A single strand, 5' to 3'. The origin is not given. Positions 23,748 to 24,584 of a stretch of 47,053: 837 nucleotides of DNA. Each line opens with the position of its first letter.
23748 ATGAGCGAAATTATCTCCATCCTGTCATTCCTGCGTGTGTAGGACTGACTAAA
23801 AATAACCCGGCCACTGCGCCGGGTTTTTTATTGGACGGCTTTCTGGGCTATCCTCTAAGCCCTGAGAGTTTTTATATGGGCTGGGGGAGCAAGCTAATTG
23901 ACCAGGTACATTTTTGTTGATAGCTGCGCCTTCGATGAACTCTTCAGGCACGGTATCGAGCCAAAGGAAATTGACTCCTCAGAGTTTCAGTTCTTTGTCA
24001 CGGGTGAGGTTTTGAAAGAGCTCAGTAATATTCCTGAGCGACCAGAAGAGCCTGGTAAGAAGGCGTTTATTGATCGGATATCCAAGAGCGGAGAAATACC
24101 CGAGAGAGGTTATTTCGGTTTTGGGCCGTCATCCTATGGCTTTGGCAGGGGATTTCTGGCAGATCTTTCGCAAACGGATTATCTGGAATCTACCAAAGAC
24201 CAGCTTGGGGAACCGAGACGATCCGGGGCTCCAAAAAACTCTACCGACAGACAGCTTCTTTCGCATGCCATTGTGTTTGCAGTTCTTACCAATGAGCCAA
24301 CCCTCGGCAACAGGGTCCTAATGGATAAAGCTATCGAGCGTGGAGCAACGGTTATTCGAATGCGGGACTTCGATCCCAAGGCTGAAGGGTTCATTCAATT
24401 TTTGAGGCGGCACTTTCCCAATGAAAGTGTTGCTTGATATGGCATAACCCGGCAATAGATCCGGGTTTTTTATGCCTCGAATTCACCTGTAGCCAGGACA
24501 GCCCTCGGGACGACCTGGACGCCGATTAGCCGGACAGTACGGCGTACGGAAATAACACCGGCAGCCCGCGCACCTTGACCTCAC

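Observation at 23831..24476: AT-rich orphan PIN-like gene bracketed by two strong terminators between the late promoter and the late genes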

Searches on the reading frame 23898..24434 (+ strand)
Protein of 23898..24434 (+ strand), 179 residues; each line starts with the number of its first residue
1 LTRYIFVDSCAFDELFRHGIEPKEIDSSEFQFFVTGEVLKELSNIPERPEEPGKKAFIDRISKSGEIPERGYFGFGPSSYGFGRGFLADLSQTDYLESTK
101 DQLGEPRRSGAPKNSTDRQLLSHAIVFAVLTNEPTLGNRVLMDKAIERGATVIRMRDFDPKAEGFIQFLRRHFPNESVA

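Call 4: search_protein_families(library=pfam, proteins=[window:23898-24434:+], max_evalue=10)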
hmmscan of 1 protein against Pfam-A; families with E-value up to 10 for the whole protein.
window:23898-24434:+ (179 aa): 0 families

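Call 5: search_protein_families(library=phrogs, proteins=[window:23898-24434:+], max_evalue=10)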
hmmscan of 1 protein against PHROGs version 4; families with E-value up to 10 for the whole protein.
window:23898-24434:+ (179 aa): 1 family
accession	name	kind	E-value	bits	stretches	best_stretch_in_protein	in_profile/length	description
phrog_26388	-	unknown function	2.3e-09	38.6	1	1-169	1-190/201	-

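Call 8: find_homologous_proteins(query=window:23898-24434:+, max_evalue=0.001)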
Query window:23898-24434:+ (179 aa): 21 proteins with E <= 0.001 among 71 candidates.
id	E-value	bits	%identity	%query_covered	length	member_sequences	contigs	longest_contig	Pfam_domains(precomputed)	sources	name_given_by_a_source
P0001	1.2e-106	372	93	100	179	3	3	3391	-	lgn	-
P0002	2.0e-97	342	87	98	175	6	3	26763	-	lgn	-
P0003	7.0e-94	330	84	98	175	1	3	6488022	-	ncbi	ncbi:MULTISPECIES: hypothetical protein [unclassified Pseudomonas]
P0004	3.0e-93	328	83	100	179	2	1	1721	-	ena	-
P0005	5.3e-89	315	79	99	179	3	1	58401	-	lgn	-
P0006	1.8e-87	310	77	99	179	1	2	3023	-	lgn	-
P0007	2.5e-86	306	78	100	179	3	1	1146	-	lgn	-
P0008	1.5e-85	303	75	100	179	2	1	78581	-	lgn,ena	-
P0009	1.6e-84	300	78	97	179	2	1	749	-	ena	-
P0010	2.9e-83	296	75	100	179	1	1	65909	-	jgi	jgi:hypothetical protein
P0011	1.5e-78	281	74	98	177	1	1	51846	-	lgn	-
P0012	3.9e-70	253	66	97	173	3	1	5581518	-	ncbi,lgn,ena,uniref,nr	ncbi:hypothetical protein IE322_05605 [Pseudomonas asiatica]|uniref:hypothetical protein n=1 Tax=Pse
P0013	1.6e-67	245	64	97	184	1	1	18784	-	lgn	-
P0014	2.7e-66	241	69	95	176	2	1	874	-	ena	-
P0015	1.6e-60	222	60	99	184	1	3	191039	-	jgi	jgi:hypothetical protein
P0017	5.1e-57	210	56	99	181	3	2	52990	-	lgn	-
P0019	1.4e-52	196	58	97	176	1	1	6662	-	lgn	-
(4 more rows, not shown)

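Call 9: search_solved_structures(query=window:23898-24434:+, max_evalue=10)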
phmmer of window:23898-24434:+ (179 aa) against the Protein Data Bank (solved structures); distinct sequences matched with E-value up to 10: 1.
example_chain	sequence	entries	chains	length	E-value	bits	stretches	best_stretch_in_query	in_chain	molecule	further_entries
9vfj_1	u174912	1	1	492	0.54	13.3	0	62-91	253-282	LHCI-1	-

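Call 10: search_protein_families(library=ncbifam, proteins=[window:23898-24434:+], max_evalue=10)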
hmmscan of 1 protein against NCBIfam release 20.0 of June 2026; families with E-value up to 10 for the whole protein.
window:23898-24434:+ (179 aa): 0 families

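Call 11: search_protein_families(library=padloc, proteins=[window:23898-24434:+], max_evalue=10)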
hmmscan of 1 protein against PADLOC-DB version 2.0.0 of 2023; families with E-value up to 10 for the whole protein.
window:23898-24434:+ (179 aa): 0 families

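Call 19: find_encoding_contigs(protein=P0012, flank=6000, max_places=3)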
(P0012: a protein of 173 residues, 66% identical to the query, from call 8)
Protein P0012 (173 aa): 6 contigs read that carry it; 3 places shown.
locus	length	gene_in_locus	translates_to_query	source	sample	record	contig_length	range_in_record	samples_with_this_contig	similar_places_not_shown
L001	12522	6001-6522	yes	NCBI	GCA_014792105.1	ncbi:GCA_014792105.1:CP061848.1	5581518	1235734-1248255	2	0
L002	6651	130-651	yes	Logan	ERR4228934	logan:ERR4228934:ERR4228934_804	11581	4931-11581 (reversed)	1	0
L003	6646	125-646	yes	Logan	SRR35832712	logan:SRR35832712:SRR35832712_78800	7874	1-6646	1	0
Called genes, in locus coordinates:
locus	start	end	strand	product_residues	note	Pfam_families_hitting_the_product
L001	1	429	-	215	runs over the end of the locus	PF01381:HTH_3 (weak), PF00717:Peptidase_S24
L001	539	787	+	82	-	PF14549:P22_Cro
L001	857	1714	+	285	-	PF04492:Phage_rep_O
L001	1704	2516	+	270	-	PF01695:IstB_IS21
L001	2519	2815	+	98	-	PF07102:YbcO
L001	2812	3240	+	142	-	PF08774:VRR_NUC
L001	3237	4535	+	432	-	PF00589:Phage_integrase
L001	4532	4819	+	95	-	-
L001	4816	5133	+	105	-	-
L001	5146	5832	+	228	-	-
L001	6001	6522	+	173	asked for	-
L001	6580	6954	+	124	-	PF16931:Phage_holin_8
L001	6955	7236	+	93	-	PF05449:Phage_holin_3_7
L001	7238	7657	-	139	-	-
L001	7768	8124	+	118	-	-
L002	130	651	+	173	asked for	-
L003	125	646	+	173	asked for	-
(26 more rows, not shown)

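Call 20: find_encoding_contigs(protein=P0015, flank=6000, max_places=3)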
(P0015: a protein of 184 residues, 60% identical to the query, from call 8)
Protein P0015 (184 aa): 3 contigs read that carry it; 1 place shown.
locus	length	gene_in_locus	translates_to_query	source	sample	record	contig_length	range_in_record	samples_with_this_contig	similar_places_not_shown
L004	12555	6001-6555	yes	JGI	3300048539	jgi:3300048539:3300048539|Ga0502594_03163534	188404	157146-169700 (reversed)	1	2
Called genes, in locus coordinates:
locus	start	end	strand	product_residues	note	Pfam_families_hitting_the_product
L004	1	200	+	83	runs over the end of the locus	PF15943:YdaS_toxin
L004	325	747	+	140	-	PF06892:Phage_CP76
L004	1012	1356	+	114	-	-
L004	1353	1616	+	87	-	-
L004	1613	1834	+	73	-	-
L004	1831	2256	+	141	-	PF10544:T5orf172, PF13455:MUG113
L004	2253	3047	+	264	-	PF13730:HTH_36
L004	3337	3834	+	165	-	PF01695:IstB_IS21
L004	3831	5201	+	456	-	PF00772:DnaB, PF03796:DnaB_C, PF06745:ATPase, PF13481:AAA_25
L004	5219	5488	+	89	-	-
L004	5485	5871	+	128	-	PF06530:Phage_antitermQ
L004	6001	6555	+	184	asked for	-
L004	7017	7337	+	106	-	-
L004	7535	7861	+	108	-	PF05106:Phage_holin_3_1, PF16083:Phage_holin_3_3 (weak)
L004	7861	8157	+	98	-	-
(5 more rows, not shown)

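Call 21: predict_structure(alignment_id=A1)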
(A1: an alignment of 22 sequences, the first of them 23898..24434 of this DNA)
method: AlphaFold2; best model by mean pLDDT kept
length: 179 residues; sequences in the alignment: 22
mean_pLDDT: 85.7   pTM: 0.83
mean pLDDT of the five models: 85.7, 84.7, 84.1, 83.3, 79.9
residues with pLDDT >= 90: 89; 70-90: 72; 50-70: 14; < 50: 4
segments of 3 or more residues with pLDDT < 50: 177-179
pLDDT, mean of each block of 10 residues (from residue 1): 91 92 90 88 85 88 83 59 69 91 84 88 93 91 95 95 94 62
secondary structure, 60 per line:
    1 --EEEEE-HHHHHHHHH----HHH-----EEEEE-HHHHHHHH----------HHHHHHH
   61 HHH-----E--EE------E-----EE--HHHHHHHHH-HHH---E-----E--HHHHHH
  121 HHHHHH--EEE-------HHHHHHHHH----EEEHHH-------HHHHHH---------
elements in order: E3-7 H9-17 E30-34 H36-43 H54-63 H90-98 H115-126 E129-131 H139-147 E152-154 H165-170

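Call 22: find_encoding_contigs(protein=P0019, flank=6000, max_places=3)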
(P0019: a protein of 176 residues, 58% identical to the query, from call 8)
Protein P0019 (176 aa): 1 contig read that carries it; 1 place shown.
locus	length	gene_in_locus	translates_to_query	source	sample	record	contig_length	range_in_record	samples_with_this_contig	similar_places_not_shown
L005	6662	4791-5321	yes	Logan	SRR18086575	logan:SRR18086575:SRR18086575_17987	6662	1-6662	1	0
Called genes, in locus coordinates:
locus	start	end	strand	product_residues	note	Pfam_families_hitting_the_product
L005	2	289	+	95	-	?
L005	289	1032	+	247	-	PF17948:DnaT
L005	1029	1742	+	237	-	PF06992:Phage_lambda_P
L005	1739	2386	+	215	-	PF02183:HALZ (faint)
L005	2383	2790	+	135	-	PF05772:NinB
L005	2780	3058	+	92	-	-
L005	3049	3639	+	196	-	PF05766:NinG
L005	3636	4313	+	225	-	PF06323:Phage_antiter_Q (weak)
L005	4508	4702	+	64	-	-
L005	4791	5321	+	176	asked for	-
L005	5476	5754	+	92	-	-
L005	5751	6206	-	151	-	-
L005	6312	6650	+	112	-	-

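Call 23: find_encoding_contigs(protein=P0008, flank=6000, max_places=3)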
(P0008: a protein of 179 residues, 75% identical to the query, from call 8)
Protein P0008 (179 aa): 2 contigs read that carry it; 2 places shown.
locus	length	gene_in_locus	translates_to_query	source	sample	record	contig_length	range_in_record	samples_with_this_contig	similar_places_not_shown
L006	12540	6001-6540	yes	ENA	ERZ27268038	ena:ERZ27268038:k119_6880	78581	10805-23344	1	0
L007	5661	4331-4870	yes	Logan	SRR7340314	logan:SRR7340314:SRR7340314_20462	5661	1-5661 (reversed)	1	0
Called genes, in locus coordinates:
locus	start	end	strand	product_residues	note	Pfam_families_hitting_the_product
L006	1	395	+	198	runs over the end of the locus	-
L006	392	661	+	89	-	-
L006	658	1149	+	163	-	PF14279:HNH_5, PF01844:HNH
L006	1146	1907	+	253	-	-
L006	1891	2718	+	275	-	PF01695:IstB_IS21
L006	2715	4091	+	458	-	PF00772:DnaB, PF13481:AAA_25, PF03796:DnaB_C, PF06745:ATPase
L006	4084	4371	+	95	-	-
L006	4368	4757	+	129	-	PF06530:Phage_antitermQ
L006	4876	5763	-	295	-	-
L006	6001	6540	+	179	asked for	-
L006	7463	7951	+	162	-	-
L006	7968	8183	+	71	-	-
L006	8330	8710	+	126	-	PF16931:Phage_holin_8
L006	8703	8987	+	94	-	PF05449:Phage_holin_3_7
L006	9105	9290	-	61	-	-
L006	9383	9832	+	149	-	-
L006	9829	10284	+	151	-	-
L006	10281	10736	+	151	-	PF03245:Phage_lysis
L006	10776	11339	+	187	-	-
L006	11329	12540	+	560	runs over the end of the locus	-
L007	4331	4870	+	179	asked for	-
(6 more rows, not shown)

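Call 25: search_protein_representatives(alignment_id=A1)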
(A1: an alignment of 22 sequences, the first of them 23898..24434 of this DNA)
Query: 22 sequences, 178 profile positions. Proteins with E-value up to 0.001 (for the whole library): 154; up to 1e-10: 29; up to 1e-30: 3. The best 150 are listed.
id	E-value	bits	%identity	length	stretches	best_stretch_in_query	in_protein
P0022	9.8e-77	272.8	-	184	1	1-174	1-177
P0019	1.1e-75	269.4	-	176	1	1-174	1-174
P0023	1.8e-47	177.5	-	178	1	3-169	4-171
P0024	2.0e-27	112.2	-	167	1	1-173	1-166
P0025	5.3e-27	110.8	-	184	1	1-169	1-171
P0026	1.0e-24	103.4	-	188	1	3-173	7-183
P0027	2.3e-23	99.0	-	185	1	3-168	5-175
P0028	1.9e-19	86.2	-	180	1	4-165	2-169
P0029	6.2e-17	78.0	-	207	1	4-172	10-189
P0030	8.2e-17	77.6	-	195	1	4-174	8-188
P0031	1.2e-15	73.9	-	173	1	4-134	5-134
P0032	1.2e-15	73.9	-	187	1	1-174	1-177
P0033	1.6e-15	73.5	-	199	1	1-174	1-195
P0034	3.1e-15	72.5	-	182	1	4-169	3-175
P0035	1.1e-14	70.8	-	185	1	4-174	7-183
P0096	1.1e-06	44.7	-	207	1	5-171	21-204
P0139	4.1e-05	39.5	-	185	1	4-173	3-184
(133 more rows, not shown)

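Call 26: fold_search(model_id=the predicted structure, library=pdb)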
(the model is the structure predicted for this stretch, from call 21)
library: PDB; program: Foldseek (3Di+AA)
matches with E <= 10: 756; with E <= 0.001: 4
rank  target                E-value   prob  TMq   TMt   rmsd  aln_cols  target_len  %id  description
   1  3tnd_A                5.0e-04  1.00  0.44  0.56   6.7       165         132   14  Crystal structure of Shigella flexneri VapBC toxin-antitoxin complex (released 2011-11-02)
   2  8rdd                  6.1e-04  1.00  0.47  0.51   8.9       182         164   13  Crystal structure of Saccharomyces cerevisiae Nmd4 protein involved in nonsense mediated mRNA decay (released 2024-08-14)
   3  7og5_A                7.3e-04  1.00  0.44  0.49   7.5       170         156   15  RNA-free Ribonuclease P from Halorhodospira halophila (released 2021-07-07)
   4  7og5_J                1.0e-03  1.00  0.44  0.47   6.7       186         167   14  RNA-free Ribonuclease P from Halorhodospira halophila (released 2021-07-07)
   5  7og5_B                1.1e-03  1.00  0.48  0.53   5.8       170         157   14  RNA-free Ribonuclease P from Halorhodospira halophila (released 2021-07-07)
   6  9h6a_A                2.7e-03  1.00  0.43  0.55   6.8       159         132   12  Crystal structure of the E. coli F-plasmid VapBC toxin-antitoxin complex (released 2024-12-18)
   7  1o4w                  5.1e-03  1.00  0.44  0.59   6.0       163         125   15  CRYSTAL STRUCTURE OF a PIN (PILT N-TERMINUS) DOMAIN CONTAINING PROTEIN (AF0591) FROM ARCHAEOGLOBUS FULGIDUS AT 1.90 A RE (released 2003-07-29)
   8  3ix7_A                1.0e-02  0.93  0.36  0.45   7.6       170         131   13  Crystal structure of a domain of functionally unknown protein from Thermus thermophilus HB8 (released 2009-09-22)
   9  8kda_B                1.1e-02  0.85  0.39  0.37  10.9       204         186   15  Cryo-EM structure of Hydrogenobacter thermophilus minimal protein-only RNase P (HARP) in complex with pre-tRNAs (released 2024-08-14)
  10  8rd3_B                1.2e-02  0.89  0.40  0.35   8.2       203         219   12  Crystal structure of Saccharomyces cerevisiae Nmd4 protein bound to Upf1 helicase domain (released 2024-08-14)
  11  2hwx                  1.2e-02  0.77  0.37  0.39  12.0       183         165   13  Structure of human SMG6 E1282C PIN domain mutant. (released 2006-11-14)
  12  8kda_E                1.3e-02  0.92  0.42  0.40   8.4       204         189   11  Cryo-EM structure of Hydrogenobacter thermophilus minimal protein-only RNase P (HARP) in complex with pre-tRNAs (released 2024-08-14)
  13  2dok_B                1.5e-02  0.84  0.38  0.40  11.6       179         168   15  Crystal structure of the PIN domain of human EST1A (released 2007-05-01)
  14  3ix7_B                1.6e-02  0.97  0.41  0.53   6.3       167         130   14  Crystal structure of a domain of functionally unknown protein from Thermus thermophilus HB8 (released 2009-09-22)
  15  8kd9_A                1.6e-02  0.91  0.44  0.44   7.8       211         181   13  Cryo-EM structure of Aquifex aeolicus minimal protein-only RNase P (HARP) in complex with pre-tRNAs (released 2024-08-14)
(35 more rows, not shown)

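Call 28: search_protein_families(library=pfam, alignment_id=A2, max_evalue=0.1)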
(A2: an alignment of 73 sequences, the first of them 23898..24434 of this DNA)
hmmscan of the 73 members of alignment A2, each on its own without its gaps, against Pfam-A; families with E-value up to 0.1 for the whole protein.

A. member 1, window:23898-24434:+ (179 aa): 0 families

B. families by the number of members that match (of 73 scanned): 9 families
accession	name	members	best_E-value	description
PF18532.6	DUF5621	1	0.01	Domain of unknown function (DUF5621)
PF01850.27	PIN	1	0.018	PIN domain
PF00156.33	Pribosyltran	1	0.031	Phosphoribosyl transferase domain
PF14367.12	DUF4411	1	0.039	Domain of unknown function (DUF4411)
PF17942.8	Morc6_S5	1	0.053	Morc6 ribosomal protein S5 domain 2-like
PF18477.7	PIN_9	1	0.072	PIN like domain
PF12881.12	NUT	1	0.073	NUT protein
PF24937.1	DUF7754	1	0.076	Domain of unknown function (DUF7754)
PF21890.1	Lin-28A-like_zf-CCHC_2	1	0.085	Lin-28A-like, second zinc knuckle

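Call 29: search_solved_structures(query=A2, max_evalue=10, show_alignments=2)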
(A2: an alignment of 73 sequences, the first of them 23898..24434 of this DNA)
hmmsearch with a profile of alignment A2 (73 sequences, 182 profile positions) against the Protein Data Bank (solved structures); distinct sequences matched with E-value up to 10: 2.
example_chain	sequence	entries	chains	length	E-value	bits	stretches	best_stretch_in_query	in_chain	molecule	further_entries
3hb7_A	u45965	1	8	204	0.063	16.2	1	92-168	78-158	Isochorismatase hydrolase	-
7r0o_A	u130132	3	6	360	0.91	12.4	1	11-62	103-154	AGAP001425-PA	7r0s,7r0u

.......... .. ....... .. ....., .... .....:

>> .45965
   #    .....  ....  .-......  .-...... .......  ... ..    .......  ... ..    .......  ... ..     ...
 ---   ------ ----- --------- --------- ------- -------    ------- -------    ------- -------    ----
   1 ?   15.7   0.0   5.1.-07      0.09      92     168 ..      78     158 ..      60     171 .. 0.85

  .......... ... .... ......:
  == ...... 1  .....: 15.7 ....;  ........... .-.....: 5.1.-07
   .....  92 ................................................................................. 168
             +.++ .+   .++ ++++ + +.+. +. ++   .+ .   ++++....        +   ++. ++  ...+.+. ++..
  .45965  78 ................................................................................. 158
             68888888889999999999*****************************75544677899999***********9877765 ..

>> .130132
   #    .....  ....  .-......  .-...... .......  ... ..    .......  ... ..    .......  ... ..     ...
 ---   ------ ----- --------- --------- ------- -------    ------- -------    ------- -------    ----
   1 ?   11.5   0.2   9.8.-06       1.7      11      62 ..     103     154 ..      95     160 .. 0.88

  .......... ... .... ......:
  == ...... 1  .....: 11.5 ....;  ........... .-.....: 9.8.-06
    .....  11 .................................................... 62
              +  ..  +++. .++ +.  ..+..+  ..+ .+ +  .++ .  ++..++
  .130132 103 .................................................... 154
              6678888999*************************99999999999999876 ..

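Call 33: fold_search(model_id=the predicted structure, library=viral)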
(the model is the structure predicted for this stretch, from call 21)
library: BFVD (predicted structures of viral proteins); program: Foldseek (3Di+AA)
matches with E <= 10: 347; with E <= 0.001: 1
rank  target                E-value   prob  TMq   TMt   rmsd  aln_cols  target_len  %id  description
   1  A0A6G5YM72            7.7e-04  1.00  0.45  0.23   5.4       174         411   14  (no name in the UniProt tables at hand)
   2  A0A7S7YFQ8            7.9e-03  0.95  0.41  0.28   8.2       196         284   19  PIN domain-containing protein [Medusavirus stheno T3]
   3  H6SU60                4.3e-02  0.85  0.43  0.15   7.4       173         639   11  PhoH family [Campylobacter virus IBB35]
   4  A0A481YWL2            9.1e-02  0.47  0.34  0.25   7.8       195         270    9  Uncharacterized protein [Marseillevirus LCMAC201]
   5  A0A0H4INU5            9.1e-02  0.28  0.32  0.25  12.1       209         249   10  7-cyano-7-deazaguanine synthase [Stenotrophomonas phage IME-SM1]
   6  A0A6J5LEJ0            1.2e-01  0.16  0.27  0.29  10.8       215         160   12  5'(3')-deoxyribonucleotidase [uncultured Caudovirales phage]
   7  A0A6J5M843            1.2e-01  0.28  0.30  0.34   9.5       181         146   12  Uncharacterized protein [uncultured Caudovirales phage]
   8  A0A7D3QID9            1.5e-01  0.20  0.27  0.32   9.0       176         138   11  (no name in the UniProt tables at hand)
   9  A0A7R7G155            1.7e-01  0.44  0.33  0.16  13.7       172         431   10  (no name in the UniProt tables at hand)
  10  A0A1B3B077            1.9e-01  0.14  0.26  0.28  12.8       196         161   13  Deoxyuridine triphosphatase [Gordonia phage Ghobes]
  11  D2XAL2                2.6e-01  0.21  0.29  0.29   8.5       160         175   12  Rossmann-fold nucleotide-binding protein [Marseillevirus marseillevirus]
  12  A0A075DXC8            3.2e-01  0.16  0.27  0.35  11.9       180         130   13  (no name in the UniProt tables at hand)
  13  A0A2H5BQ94            3.2e-01  0.13  0.25  0.22   8.9       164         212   12  DUF2493 domain-containing protein [Vibrio phage Vp_R1]
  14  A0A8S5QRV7            3.2e-01  0.10  0.24  0.19   9.7       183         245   12  Exodeoxyribonuclease [Podoviridae sp. ctRnx2]
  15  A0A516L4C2            3.6e-01  0.16  0.31  0.38  10.1       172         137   11  (no name in the UniProt tables at hand)
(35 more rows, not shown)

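Call 42: find_related_loci(query=A1, collection=genome_contigs, flank=5000)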
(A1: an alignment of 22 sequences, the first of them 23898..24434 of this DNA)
Query A1 (179 aa) in genome_contigs; peptide patterns used: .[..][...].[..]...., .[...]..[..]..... (x = any residue, [..] = any of these).
26 stretches matched a pattern; 1 encode a relative of the query (tblastn E <= 1e-3); 1 distinct loci.
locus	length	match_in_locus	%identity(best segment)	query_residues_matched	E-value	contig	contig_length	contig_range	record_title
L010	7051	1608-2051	29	5-132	5e-10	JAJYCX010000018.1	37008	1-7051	MAG: Proteobacteria bacterium isolate BP9.bin76 NODE_1780_length_37008_cov_3.106993, whole genome shotgun sequence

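Call 43: find_related_loci(query=A1, collection=viral_contigs, flank=6000)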
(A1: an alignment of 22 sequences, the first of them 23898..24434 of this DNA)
Query A1 (179 aa) in viral_contigs; peptide patterns used: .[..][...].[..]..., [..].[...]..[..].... (x = any residue, [..] = any of these).
34 stretches matched a pattern; 5 encode a relative of the query (tblastn E <= 1e-3); 5 distinct loci.
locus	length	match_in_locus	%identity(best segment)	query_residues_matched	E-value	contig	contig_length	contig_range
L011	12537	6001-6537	87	1-179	7e-106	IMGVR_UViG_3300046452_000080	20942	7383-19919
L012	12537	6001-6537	81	1-179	8e-97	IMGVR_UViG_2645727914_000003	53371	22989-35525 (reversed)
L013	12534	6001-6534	79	1-178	6e-94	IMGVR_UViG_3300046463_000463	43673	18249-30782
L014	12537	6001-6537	78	1-179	2e-93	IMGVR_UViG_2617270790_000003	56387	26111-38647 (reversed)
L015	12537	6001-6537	75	1-179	6e-89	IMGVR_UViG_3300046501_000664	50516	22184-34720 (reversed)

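Call 44: search_dna_similar(query=window:23898-24434:+, collection=phages, mode=protein, max_evalue=0.01)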
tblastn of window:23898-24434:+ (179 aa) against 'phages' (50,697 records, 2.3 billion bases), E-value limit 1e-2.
No match.

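Call 48: find_homologous_proteins(query=A2, max_evalue=0.001)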
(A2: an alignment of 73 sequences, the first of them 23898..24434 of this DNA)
Query A2 (73 sequences) (179 aa, profile of the alignment): 29 proteins with E <= 0.001 among 1554 candidates.
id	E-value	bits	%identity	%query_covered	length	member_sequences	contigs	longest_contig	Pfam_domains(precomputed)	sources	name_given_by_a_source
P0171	9.5e-69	249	27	94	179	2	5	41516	-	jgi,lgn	jgi:hypothetical protein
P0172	1.9e-64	235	28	88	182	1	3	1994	-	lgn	-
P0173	1.9e-59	218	25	82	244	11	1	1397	-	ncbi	-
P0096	7.8e-53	197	-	-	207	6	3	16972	-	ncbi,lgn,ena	-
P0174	7.8e-53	197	21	89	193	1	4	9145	-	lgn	-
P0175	1.1e-51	193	21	87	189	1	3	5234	-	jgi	jgi:hypothetical protein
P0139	1.6e-51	193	22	97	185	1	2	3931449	-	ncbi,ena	-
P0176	1.5e-49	186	21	94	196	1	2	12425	-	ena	-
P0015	3.9e-40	155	60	99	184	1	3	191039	-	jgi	jgi:hypothetical protein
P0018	2.1e-39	153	55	98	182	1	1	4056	-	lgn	-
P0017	2.3e-38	150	56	99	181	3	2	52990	-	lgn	-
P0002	6.9e-38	148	87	98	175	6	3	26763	-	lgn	-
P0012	6.9e-38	148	66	97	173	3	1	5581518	-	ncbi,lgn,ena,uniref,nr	ncbi:hypothetical protein IE322_05605 [Pseudomonas asiatica]|uniref:hypothetical protein n=1 Tax=Pse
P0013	1.7e-37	147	64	97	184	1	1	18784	-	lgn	-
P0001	3.3e-37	146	93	100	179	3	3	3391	-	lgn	-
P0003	2.2e-36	143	84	98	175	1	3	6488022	-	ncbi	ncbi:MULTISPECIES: hypothetical protein [unclassified Pseudomonas]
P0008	1.7e-34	137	75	100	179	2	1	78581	-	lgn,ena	-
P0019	3.9e-28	116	58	97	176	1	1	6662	-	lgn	-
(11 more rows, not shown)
